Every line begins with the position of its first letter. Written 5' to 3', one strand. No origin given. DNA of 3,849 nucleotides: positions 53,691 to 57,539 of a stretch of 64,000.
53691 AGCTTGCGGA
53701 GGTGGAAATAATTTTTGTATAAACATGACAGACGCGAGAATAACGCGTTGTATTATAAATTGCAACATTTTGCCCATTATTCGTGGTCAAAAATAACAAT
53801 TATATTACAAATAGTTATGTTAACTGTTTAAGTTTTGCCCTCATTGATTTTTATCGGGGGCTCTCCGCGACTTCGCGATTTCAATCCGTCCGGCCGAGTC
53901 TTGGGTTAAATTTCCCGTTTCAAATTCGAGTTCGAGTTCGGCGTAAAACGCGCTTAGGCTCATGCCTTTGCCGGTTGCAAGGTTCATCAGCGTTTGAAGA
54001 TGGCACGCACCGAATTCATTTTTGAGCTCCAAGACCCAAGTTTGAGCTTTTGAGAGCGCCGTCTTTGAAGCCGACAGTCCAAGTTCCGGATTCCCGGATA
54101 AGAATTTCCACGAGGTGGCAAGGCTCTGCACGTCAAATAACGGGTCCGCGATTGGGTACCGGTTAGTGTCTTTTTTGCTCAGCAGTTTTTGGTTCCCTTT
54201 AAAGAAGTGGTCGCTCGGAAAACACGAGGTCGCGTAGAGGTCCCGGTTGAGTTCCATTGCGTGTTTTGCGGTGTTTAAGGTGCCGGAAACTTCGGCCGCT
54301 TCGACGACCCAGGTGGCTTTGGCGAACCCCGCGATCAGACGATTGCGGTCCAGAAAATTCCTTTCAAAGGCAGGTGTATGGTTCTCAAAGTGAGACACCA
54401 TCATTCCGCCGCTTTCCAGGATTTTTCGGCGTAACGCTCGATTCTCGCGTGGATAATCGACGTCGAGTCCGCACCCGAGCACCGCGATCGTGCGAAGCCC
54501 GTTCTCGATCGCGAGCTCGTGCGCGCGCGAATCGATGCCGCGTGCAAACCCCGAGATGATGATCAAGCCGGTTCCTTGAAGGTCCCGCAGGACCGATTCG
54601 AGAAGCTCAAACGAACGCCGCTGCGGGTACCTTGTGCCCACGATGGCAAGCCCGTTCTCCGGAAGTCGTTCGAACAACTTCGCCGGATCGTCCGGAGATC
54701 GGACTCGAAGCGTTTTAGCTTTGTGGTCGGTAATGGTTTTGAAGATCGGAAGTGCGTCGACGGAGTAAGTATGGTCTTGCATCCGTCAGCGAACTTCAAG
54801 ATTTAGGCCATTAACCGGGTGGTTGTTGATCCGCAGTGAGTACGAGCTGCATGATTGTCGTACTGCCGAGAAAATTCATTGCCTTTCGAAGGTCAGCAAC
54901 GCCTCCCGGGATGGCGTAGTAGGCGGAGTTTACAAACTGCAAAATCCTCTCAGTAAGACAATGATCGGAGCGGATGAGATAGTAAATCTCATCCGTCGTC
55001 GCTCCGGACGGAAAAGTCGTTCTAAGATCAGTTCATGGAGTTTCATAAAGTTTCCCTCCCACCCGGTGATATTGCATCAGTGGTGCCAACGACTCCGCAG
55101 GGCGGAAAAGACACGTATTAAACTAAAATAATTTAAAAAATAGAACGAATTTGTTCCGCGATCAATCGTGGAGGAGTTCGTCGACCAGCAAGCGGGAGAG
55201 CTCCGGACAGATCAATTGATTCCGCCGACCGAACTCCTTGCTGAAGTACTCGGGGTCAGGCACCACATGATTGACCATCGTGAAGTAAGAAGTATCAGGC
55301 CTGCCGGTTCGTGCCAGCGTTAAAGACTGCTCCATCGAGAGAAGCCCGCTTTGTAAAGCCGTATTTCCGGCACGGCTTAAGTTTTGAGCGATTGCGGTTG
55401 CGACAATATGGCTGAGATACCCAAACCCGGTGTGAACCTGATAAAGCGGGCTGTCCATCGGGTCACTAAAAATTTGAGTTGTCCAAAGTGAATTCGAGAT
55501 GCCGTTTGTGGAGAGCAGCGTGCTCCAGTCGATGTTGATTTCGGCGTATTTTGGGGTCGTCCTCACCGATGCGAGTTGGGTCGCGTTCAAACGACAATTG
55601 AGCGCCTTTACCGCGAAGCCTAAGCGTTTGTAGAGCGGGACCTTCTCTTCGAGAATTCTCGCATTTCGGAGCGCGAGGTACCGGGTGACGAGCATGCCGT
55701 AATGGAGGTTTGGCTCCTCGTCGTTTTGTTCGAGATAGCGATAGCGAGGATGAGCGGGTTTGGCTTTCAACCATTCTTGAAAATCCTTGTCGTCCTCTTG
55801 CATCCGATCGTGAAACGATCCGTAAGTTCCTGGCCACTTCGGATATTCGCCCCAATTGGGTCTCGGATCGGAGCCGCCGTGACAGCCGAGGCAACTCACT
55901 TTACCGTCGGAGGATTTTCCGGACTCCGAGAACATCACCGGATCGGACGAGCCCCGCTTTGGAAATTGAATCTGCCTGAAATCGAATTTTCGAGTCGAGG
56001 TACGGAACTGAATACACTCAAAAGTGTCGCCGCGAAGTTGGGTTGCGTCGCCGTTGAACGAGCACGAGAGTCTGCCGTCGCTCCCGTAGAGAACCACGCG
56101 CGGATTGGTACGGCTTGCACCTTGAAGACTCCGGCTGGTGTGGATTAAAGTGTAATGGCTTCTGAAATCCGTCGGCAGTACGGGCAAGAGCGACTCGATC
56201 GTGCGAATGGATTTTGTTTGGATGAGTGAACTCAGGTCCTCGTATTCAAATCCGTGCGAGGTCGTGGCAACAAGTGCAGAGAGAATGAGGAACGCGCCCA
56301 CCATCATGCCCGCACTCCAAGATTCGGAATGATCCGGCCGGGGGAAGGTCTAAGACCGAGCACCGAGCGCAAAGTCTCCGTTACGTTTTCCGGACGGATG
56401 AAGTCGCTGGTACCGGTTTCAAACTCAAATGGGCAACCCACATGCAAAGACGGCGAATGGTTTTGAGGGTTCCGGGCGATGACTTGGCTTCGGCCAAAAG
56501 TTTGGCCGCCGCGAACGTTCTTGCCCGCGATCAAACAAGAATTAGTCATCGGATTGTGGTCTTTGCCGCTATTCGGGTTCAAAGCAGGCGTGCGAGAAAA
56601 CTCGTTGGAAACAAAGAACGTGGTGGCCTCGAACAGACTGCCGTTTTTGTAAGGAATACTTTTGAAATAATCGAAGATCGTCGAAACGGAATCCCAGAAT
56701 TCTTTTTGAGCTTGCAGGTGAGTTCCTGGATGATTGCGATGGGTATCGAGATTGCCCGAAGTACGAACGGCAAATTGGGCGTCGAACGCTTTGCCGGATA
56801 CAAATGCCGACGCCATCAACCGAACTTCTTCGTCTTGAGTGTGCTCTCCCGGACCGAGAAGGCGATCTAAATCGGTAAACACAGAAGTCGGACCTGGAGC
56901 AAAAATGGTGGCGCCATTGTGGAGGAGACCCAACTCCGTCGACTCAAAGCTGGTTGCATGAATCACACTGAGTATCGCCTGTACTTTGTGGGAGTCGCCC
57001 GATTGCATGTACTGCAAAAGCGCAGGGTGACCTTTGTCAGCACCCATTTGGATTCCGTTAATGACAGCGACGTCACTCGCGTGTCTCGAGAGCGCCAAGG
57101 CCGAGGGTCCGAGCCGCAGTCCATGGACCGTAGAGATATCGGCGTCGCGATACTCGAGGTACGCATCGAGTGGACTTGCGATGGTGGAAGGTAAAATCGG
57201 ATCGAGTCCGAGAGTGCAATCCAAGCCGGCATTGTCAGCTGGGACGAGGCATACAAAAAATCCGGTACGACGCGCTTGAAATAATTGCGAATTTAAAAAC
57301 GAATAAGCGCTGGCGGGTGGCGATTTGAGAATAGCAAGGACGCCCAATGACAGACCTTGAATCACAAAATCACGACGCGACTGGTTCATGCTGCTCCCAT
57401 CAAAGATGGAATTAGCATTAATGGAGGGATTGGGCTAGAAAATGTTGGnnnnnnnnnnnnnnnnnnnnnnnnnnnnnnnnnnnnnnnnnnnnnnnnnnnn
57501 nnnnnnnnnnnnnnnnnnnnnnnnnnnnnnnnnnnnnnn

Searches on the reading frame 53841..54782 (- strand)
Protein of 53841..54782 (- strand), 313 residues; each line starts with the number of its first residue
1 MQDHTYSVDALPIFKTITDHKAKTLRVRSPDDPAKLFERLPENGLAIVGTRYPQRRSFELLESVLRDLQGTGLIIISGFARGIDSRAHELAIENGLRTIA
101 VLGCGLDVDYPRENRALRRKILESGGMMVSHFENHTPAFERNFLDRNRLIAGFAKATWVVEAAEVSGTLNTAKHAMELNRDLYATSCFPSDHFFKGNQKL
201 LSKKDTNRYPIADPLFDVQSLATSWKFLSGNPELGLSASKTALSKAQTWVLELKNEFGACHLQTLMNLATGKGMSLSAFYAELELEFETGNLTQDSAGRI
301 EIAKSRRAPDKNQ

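Call 54: search_protein_families(library=pfam, proteins=[window:53841-54782:-], max_evalue=0.00001)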
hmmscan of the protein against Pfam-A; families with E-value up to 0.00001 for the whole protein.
window:53841-54782:- (313 aa): 1 family
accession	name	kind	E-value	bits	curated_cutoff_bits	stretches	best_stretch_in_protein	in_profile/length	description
PF02481.21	DNA_processg_A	-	3.5e-51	173.8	29.6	1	42-204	44-206/212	DNA recombination-mediator protein A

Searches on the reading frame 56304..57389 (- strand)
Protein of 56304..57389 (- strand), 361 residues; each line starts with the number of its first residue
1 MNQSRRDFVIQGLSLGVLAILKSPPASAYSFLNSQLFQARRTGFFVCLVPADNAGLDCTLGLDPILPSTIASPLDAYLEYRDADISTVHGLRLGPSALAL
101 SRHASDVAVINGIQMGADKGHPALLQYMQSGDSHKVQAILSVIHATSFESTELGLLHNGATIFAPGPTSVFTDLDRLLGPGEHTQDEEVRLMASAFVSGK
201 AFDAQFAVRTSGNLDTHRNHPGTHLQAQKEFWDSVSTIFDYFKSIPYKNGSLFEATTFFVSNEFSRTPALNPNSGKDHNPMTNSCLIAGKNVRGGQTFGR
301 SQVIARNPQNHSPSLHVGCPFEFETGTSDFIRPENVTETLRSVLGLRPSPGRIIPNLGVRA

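Call 54: search_protein_families(library=pfam, proteins=[window:56304-57389:-], max_evalue=0.00001)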
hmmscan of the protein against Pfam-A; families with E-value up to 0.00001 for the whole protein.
window:56304-57389:- (361 aa): 1 family
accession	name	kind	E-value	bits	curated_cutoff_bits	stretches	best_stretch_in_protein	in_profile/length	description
PF07394.17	DUF1501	-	2.4e-13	50.4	27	1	210-311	250-346/390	Protein of unknown function (DUF1501)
